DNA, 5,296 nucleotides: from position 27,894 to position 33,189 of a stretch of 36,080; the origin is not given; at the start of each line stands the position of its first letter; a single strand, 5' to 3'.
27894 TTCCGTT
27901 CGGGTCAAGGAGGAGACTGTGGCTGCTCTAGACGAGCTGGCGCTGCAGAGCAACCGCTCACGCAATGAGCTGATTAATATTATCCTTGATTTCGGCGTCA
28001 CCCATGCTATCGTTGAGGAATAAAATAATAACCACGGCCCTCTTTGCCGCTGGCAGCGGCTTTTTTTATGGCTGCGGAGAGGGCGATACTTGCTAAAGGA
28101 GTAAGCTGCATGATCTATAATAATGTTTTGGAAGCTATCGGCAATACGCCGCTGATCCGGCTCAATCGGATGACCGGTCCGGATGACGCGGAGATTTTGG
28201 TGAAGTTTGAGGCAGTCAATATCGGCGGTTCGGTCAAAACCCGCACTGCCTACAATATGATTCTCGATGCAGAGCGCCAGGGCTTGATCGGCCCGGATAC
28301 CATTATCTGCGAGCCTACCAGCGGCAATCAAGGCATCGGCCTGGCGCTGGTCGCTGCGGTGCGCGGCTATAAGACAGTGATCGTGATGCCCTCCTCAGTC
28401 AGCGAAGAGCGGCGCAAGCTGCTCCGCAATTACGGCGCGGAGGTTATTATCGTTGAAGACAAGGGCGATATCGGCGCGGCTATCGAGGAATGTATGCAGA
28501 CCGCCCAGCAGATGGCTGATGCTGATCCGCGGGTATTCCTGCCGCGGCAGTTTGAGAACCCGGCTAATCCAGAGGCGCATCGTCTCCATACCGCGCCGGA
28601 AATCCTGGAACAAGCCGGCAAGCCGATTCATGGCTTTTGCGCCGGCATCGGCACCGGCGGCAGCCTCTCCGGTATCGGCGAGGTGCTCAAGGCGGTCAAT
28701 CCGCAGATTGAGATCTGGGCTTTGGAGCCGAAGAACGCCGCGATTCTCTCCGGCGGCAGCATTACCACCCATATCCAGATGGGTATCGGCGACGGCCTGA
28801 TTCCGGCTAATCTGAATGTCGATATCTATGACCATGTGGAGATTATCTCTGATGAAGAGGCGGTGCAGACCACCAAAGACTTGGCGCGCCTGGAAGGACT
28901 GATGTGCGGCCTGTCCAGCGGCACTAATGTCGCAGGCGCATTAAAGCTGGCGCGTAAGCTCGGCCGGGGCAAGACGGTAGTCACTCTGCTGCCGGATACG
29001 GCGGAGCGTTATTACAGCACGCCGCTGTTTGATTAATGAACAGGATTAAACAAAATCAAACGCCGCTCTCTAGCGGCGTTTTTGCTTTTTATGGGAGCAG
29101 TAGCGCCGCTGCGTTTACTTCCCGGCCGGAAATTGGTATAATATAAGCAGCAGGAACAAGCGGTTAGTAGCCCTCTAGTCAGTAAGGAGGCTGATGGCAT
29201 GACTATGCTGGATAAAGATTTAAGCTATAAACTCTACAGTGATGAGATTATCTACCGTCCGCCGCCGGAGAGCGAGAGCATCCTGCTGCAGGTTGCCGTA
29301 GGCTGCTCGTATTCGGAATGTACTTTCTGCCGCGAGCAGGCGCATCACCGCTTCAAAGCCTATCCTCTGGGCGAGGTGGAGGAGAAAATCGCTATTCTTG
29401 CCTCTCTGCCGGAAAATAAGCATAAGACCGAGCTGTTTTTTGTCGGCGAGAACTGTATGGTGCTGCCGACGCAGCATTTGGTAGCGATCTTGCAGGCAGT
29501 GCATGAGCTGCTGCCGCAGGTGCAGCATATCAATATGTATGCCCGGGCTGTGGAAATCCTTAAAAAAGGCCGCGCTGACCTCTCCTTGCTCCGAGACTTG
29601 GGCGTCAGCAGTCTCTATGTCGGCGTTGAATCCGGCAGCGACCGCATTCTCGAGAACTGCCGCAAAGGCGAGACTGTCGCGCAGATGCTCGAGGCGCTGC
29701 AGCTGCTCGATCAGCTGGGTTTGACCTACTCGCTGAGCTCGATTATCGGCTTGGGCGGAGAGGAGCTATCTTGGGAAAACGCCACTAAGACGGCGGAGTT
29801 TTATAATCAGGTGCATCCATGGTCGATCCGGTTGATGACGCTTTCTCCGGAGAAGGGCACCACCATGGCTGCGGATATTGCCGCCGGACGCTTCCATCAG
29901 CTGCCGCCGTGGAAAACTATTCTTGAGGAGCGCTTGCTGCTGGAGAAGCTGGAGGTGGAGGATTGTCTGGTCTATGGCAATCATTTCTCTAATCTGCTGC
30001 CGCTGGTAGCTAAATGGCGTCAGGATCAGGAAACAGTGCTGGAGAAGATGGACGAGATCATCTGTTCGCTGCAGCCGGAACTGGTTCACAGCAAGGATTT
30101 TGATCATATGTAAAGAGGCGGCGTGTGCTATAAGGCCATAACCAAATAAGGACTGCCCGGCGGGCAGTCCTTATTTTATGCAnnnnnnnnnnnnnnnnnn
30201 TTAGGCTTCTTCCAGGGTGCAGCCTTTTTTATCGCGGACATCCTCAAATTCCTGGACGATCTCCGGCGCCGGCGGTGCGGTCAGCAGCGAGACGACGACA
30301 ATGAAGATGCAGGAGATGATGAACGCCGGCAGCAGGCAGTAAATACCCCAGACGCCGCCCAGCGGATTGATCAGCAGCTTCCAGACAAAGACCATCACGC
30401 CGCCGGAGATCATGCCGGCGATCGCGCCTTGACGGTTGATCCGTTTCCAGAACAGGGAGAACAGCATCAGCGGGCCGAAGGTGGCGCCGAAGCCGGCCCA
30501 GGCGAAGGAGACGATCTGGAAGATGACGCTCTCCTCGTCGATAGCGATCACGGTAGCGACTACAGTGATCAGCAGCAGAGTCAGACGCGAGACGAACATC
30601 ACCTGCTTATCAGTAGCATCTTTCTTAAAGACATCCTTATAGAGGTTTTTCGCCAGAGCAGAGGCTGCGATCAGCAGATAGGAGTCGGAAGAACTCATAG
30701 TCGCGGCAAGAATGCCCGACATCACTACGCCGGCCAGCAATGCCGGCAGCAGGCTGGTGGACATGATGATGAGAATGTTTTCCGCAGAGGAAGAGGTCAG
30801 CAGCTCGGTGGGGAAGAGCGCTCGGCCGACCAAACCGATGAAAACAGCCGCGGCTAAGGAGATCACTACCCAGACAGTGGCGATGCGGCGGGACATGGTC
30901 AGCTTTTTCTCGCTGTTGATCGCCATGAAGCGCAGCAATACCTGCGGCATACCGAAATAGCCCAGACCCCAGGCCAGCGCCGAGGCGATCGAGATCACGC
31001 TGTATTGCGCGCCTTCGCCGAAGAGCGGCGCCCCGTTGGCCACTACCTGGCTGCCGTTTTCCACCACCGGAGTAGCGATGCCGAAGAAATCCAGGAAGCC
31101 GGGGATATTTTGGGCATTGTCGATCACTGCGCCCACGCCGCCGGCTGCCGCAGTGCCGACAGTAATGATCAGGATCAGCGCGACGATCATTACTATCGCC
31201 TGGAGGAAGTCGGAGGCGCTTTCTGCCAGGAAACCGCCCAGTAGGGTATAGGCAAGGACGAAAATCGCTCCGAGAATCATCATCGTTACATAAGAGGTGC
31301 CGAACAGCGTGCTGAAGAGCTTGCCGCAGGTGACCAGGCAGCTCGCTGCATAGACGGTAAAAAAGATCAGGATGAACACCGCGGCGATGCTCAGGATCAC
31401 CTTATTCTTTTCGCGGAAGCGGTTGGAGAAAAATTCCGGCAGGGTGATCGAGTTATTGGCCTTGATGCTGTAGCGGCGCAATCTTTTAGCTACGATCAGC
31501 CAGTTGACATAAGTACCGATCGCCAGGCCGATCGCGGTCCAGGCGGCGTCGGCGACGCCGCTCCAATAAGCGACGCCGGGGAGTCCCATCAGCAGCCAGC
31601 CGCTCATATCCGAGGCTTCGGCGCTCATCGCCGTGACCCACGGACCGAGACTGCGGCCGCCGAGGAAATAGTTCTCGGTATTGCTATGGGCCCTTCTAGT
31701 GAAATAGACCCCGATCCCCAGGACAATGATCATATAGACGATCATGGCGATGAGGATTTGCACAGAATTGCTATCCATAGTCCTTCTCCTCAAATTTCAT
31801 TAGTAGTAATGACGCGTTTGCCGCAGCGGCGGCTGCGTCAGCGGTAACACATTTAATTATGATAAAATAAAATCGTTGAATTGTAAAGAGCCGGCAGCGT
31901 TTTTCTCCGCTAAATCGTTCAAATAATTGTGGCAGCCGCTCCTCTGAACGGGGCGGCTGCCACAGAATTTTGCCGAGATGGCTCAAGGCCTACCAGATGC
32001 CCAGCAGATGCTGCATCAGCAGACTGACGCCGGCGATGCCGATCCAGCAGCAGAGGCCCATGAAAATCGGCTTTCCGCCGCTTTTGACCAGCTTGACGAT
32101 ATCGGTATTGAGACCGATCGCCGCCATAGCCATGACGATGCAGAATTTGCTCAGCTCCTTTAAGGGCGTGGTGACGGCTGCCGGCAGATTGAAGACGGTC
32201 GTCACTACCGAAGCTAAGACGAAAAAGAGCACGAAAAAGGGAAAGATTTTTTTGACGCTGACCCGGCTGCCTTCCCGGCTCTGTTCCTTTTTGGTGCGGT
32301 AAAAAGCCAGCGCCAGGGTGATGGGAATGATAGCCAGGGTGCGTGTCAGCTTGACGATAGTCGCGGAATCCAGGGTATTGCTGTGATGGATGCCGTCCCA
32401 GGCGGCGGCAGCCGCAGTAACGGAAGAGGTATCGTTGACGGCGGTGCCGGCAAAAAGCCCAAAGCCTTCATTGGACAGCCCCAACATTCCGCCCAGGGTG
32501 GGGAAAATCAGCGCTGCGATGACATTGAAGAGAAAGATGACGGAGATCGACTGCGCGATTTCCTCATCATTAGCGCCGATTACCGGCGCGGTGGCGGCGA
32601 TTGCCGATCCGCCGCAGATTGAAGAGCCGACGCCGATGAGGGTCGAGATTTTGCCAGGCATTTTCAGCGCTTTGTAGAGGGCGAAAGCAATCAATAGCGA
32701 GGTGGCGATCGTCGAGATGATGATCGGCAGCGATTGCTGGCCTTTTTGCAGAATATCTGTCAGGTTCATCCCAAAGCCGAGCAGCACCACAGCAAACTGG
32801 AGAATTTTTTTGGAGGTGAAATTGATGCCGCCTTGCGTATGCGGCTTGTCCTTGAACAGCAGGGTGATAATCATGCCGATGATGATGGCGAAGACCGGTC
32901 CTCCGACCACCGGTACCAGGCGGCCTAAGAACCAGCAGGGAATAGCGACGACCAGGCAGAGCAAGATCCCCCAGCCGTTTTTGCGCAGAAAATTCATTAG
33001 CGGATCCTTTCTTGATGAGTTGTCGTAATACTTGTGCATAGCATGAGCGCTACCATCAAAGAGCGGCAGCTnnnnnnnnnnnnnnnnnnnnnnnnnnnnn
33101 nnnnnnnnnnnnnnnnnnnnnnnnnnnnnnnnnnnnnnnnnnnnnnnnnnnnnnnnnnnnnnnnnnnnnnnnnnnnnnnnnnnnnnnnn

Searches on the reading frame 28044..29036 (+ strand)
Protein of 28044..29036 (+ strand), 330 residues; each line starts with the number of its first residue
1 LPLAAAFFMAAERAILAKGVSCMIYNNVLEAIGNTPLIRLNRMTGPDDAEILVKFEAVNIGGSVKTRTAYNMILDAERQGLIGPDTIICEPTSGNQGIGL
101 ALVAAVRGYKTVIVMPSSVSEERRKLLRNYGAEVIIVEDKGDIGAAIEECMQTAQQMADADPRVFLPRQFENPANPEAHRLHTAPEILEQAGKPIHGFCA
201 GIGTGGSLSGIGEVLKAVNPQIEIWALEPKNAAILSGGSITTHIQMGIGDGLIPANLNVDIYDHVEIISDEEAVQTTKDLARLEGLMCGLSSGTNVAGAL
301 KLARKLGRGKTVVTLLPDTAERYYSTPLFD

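Call 14: search_protein_families(library=pfam, proteins=[window:28044-29036:+], max_evalue=0.00001)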
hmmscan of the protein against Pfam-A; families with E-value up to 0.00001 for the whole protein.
window:28044-29036:+ (330 aa): 1 family
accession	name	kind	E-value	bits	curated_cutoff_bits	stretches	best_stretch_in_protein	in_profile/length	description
PF00291.31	PALP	-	1.3e-71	241.8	35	1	29-318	2-295/295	Pyridoxal-phosphate dependent enzyme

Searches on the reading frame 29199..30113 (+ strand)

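Call 14: search_protein_families(library=pfam, proteins=[window:29199-30113:+], max_evalue=0.00001)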
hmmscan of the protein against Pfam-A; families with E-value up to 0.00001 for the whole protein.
window:29199-30113:+ (304 aa): 1 family
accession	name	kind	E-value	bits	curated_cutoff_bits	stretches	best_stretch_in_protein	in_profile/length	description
PF04055.27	Radical_SAM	-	5e-15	56.5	29.5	1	32-191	3-157/166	Radical SAM superfamily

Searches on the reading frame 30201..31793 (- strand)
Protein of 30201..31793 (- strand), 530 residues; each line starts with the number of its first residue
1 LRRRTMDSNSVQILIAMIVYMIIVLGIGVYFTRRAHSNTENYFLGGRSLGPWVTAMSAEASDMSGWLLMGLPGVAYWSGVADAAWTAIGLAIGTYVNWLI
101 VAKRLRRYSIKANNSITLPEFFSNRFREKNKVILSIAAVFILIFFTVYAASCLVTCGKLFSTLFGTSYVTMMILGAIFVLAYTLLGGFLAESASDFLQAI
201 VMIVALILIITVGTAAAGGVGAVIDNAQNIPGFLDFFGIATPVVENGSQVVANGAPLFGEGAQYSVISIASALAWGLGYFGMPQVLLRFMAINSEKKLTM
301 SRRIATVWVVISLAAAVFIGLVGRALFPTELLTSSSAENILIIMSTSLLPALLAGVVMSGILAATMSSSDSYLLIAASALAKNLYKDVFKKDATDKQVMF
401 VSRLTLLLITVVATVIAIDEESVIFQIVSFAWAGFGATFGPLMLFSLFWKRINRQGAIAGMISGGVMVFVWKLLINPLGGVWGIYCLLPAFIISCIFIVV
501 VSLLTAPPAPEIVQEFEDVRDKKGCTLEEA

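Call 14: search_protein_families(library=pfam, proteins=[window:30201-31793:-], max_evalue=0.00001)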
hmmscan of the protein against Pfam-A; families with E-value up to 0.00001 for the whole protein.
window:30201-31793:- (530 aa): 1 family
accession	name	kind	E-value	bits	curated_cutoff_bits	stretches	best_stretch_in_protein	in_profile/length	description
PF00474.23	SSF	-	6.1e-88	295.9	22.8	1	42-464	1-406/406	Sodium:solute symporter family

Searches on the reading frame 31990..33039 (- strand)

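Call 14: search_protein_families(library=pfam, proteins=[window:31990-33039:-], max_evalue=0.00001)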
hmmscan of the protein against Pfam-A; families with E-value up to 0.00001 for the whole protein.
window:31990-33039:- (349 aa): 1 family
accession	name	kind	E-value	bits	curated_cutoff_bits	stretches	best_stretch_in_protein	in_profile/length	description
PF03601.19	Cons_hypoth698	-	3.2e-85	286.2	24.5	1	24-327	2-303/304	Conserved hypothetical protein 698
